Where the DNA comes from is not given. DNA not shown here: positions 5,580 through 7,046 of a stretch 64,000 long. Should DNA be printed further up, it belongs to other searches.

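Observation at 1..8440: GDP-6-deoxyhexose synthesis coupled to two Dpm1-like GT2 synthases and three GT-C membrane transferases: a lipid-linked extracytoplasmic glycosylation system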

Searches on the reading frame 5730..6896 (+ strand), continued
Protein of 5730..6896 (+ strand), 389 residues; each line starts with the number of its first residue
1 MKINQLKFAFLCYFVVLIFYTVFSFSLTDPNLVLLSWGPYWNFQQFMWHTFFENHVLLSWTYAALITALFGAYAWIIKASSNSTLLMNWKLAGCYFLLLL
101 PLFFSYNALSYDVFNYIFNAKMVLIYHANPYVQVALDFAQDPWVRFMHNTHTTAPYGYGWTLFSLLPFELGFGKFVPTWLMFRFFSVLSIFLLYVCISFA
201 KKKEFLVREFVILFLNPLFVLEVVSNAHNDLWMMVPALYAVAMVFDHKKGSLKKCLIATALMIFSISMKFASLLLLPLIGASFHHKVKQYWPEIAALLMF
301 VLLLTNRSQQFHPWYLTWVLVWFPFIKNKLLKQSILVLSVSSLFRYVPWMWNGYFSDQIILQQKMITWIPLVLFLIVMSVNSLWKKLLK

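Call 46: fold_search(model_id=the predicted structure, library=pdb)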
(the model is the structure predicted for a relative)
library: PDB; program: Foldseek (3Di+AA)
matches with E <= 10: 56; with E <= 0.001: 0
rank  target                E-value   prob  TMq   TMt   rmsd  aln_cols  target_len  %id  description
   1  8v3c_A                9.7e-01  0.08  0.15  0.15  22.7       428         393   10  AgamOR28 structure without ligand (released 2024-06-19)
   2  9eah_A                2.3e+00  0.03  0.12  0.13  27.6       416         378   12  Structure of nanobody AT209 in complex with the olmesartan-bound angiotensin II type I receptor (AT1R) (released 2025-03-05)
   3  9d9z_B                2.8e+00  0.04  0.13  0.03  26.9       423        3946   12  Structure of human UBR4-KCMF1-CaM E3 ligase complex (Silencing Factor of the Integrated stress response, SiFI) (released 2025-06-11)
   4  9u81_R                3.2e+00  0.06  0.19  0.19  28.4       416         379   11  Cryo-EM structure of tolvaptan-bound human vasopressin V2 receptor complex with Fab (released 2025-12-10)
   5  4s0f_A                3.3e+00  0.04  0.15  0.12  27.1       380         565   10  Crystal structure of the peptidase-containing ABC transporter PCAT1 E648Q mutant complexed with ATPgS in an occluded c (released 2015-07-22)
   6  8zdz_A                3.5e+00  0.04  0.14  0.15  24.0       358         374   11  Drosophila mojavensis gustatory receptor 43a(Gr43a) in apo state (released 2024-10-30)
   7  9w2u_L                3.5e+00  0.02  0.13  0.10  22.6       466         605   12  Cryo-EM structure of complex I on the bovine heart submitochondrial particles, open (released 2026-04-01)
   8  8sa1                  3.8e+00  0.06  0.16  0.07  27.2       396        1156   10  CryoEM structure of P-Glycoprotein in inward facing 2 state under continuous turnover conditions with verapamil (released 2025-04-23)
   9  6i1z_B                4.1e+00  0.06  0.16  0.19  14.0       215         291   14  Outward facing structure of apo CST (released 2019-06-05)
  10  8px9_A                4.1e+00  0.03  0.16  0.13  24.2       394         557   12  Structure of the antibacterial peptide ABC transporter McjD, solved at wavelength 2.75 A (released 2023-10-25)
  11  7a0w_B                4.3e+00  0.03  0.12  0.13  22.8       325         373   10  Structure of dimeric sodium proton antiporter NhaA, at pH 8.5, crystallized with chimeric Fab antibodies (released 2022-02-23)
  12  6c70_A                4.3e+00  0.03  0.15  0.15  23.1       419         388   10  Cryo-EM structure of Orco (released 2018-08-22)
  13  6sgx_C                4.5e+00  0.06  0.17  0.16  19.6       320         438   12  Structure of protomer 1 of the ESX-3 core complex (released 2019-10-09)
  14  2rkk_A                4.7e+00  0.08  0.09  0.20  16.6       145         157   12  Crystal Structure of S.cerevisiae Vta1 N-terminal domain (released 2008-01-22)
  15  7ar8_M                4.7e+00  0.02  0.13  0.11  23.4       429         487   12  Cryo-EM structure of Arabidopsis thaliana complex-I (closed conformation) (released 2021-12-15)
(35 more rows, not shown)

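Call 48: find_related_loci(query=A1, collection=genome_contigs, flank=10000)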
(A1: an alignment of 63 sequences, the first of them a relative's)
Query A1 (389 aa) in genome_contigs; peptide patterns used: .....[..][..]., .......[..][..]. (x = any residue, [..] = any of these).
145 stretches matched a pattern; 123 encode a relative of the query (tblastn E <= 1e-3); the best 80 are kept; 80 distinct loci.
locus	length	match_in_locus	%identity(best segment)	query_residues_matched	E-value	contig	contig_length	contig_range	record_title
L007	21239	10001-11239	50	4-375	6e-119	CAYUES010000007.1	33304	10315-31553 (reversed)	MAG TPA_asm: uncultured Pseudomonadales bacterium isolate SRP329715_co2_11 genome assembly, contig: NODE_2770_length_333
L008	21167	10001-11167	51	12-376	3e-112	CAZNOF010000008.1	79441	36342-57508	MAG TPA_asm: uncultured Pseudomonadales bacterium isolate SRP170004_co1_5 genome assembly, contig: NODE_349_length_79441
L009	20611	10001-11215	48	13-376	2e-112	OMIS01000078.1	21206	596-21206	bacterium isolate AM_0466 genome assembly, contig: AM_0466_78, whole genome shotgun sequence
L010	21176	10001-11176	50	1-374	2e-111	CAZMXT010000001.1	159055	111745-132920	MAG TPA_asm: uncultured Pseudomonadales bacterium isolate SRP128246_co1_515 genome assembly, contig: NODE_25_length_1590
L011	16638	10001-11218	45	12-376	2e-107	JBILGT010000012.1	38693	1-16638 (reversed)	MAG: Limisphaerales bacterium isolate ME2016-09-28_3300042471_group7_bin68 Rohwer_bin1526_scaffold_355_c1, whole genome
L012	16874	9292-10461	49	20-373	1e-103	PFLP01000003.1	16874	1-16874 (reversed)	MAG: Candidatus Pacebacteria bacterium CG_4_10_14_0_8_um_filter_42_14 CG_4_10_14_0.8_um_filter_scaffold_1809_c, whole ge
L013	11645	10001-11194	47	1-374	4e-103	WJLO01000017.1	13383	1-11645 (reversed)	MAG: Candidatus Paceibacterota bacterium isolate Bin_542 k141_516045, whole genome shotgun sequence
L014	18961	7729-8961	43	2-375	7e-103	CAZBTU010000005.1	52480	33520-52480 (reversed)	MAG TPA_asm: uncultured Pseudomonadales bacterium isolate SRP286056_co2_100 genome assembly, contig: NODE_699_length_524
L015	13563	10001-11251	48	1-376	4e-102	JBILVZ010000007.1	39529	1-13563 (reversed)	MAG: Methylococcaceae bacterium isolate ME2018-08-25_3300042355_group8_bin66 Rohwer_bin1527_scaffold_20_c2, whole genome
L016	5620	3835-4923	51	20-377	1e-101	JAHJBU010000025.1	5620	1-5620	MAG: Patescibacteria group bacterium isolate Modern_marine.mb.272 Modern_marine.mb.272_k141_484581, whole genome shotgun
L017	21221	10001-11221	47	4-381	3e-100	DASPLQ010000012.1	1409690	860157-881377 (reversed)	MAG TPA_asm: Vitreimonas sp. isolate SMAG_U12069 k141_91001, whole genome shotgun sequence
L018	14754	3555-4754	45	21-376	4e-100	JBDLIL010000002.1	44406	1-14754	MAG: Patescibacteria group bacterium isolate MAG029 MAG029_2, whole genome shotgun sequence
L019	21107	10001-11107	48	14-368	5e-100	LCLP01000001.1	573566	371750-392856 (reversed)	MAG: Candidatus Pacebacteria bacterium GW2011_GWA1_46_10 UX28_C0001, whole genome shotgun sequence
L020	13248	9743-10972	43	12-378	6e-100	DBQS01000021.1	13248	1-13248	MAG TPA_asm: Patescibacteria group bacterium UBA1388 UBA1388_contig_41575, whole genome shotgun sequence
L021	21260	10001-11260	45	1-389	2e-99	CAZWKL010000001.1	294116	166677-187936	MAG TPA_asm: uncultured Pseudomonadales bacterium isolate binchicken_co173_42 genome assembly, contig: NODE_26_length_29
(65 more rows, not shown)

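Call 59: search_solved_structures(query=A1, max_evalue=10, show_alignments=2)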
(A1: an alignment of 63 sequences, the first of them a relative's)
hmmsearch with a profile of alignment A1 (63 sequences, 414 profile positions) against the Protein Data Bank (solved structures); distinct sequences matched with E-value up to 10: 0.

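Call 60: search_protein_families(library=ncbifam, proteins=[L002:3319-4605:+], max_evalue=1e-10)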
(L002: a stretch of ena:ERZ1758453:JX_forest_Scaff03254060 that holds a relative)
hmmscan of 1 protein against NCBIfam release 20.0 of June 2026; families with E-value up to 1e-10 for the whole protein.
L002:3319-4605:+ (429 aa): 7 families
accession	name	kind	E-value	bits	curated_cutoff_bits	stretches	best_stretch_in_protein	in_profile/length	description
TIGR03026.1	NDP-sugDHase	subfamily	1.2e-124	416.2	189.8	1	1-390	1-399/413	nucleotide sugar dehydrogenase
NF047673.2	TeichurnBiosyTuaD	equivalog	2.6e-122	409.1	700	1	2-429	3-431/439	UDP-glucose 6-dehydrogenase TuaD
NF041297.1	UDPGDh_AglM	equivalog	3.3e-95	319.5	670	1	1-386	1-399/429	UDP-glucose 6-dehydrogenase AglM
NF040825.1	UDPMaNacDH_Arch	equivalog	2.5e-50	171.6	750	1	1-389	1-384/418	UDP-N-acetyl-D-mannosamine dehydrogenase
NF008286.0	PRK11064.1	equivalog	7.7e-45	153.2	459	1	2-388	5-405/420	UDP-N-acetyl-D-mannosamine dehydrogenase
NF011631.0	PRK15057.1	equivalog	5.5e-40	137.7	757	1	1-349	1-338/388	UDP-glucose 6-dehydrogenase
NF011729.0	PRK15182.1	equivalog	9.9e-21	74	592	1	2-378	8-387/425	Vi polysaccharide biosynthesis UDP-N-acetylglucosamine C-6 dehydrogenase TviB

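Call 84: list_cluster_members(proteins=[P0001, P0121, P0241])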
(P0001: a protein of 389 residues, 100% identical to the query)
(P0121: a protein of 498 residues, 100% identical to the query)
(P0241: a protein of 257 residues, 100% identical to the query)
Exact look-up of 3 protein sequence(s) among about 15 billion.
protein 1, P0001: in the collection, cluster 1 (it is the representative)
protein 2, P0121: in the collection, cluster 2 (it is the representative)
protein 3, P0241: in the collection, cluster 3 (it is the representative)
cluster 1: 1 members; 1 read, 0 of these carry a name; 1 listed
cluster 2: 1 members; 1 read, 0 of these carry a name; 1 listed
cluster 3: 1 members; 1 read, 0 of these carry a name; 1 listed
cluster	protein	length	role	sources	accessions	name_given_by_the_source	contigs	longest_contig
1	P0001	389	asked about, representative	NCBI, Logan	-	-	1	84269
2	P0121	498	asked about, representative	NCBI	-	-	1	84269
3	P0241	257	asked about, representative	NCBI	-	-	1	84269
